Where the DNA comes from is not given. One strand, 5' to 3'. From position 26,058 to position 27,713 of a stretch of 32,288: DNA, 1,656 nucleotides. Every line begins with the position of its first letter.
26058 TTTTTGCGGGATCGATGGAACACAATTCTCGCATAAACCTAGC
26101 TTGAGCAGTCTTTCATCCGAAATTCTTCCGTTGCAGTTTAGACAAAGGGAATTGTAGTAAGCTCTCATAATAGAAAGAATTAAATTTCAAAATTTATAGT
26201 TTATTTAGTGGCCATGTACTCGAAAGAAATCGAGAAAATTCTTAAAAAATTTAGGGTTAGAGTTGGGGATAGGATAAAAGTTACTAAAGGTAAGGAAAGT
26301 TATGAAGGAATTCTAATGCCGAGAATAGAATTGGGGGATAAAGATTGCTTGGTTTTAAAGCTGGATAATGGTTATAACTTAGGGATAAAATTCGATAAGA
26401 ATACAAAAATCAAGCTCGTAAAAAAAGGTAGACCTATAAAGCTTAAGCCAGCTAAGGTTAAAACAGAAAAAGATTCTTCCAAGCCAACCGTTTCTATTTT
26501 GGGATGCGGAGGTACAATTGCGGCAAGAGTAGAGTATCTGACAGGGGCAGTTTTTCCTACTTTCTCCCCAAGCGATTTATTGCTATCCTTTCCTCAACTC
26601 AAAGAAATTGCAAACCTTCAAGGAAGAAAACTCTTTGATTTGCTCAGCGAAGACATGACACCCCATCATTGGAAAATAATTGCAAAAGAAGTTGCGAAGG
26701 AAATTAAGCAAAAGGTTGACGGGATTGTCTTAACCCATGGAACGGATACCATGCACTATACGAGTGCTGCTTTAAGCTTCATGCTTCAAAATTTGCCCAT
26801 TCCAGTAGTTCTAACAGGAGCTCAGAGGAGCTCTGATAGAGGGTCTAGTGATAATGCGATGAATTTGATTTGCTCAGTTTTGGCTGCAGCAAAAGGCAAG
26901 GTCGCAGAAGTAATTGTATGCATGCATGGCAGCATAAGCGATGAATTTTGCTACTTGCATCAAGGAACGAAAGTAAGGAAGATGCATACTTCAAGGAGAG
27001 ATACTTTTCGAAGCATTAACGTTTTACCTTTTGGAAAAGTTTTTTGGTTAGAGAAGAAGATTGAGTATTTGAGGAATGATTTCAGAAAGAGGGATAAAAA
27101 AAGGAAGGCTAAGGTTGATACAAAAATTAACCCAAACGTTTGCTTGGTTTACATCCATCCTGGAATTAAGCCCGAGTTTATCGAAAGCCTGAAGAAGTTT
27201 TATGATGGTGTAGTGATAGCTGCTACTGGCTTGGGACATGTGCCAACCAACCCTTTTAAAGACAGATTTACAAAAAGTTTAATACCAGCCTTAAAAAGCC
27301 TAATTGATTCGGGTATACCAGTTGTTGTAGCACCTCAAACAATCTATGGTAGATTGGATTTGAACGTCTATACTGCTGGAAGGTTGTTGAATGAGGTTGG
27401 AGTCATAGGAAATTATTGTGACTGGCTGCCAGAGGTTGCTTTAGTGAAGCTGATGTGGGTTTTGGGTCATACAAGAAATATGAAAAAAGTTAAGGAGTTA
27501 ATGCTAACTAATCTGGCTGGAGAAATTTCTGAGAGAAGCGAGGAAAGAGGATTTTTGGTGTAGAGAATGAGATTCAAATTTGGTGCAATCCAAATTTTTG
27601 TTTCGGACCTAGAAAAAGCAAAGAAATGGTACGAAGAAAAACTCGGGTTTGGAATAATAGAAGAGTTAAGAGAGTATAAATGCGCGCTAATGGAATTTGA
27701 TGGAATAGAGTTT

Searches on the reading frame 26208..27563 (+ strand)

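Call 64: search_protein_families(library=pfam, proteins=[window:26208-27563:+], max_evalue=0.001)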
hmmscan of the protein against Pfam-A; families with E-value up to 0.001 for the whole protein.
window:26208-27563:+ (451 aa): 3 families
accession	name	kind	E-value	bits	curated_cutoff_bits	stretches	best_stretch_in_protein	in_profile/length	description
PF00710.25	Asparaginase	-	7.3e-61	205.5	22.5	1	95-290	2-190/193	Asparaginase, N-terminal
PF17763.6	Asparaginase_C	-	9.2e-26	90.5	34.6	1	310-432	1-114/114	Glutaminase/Asparaginase C-terminal domain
PF18195.6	GatD_N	-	1.4e-20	72.9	25.7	1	18-71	2-54/54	GatD N-terminal domain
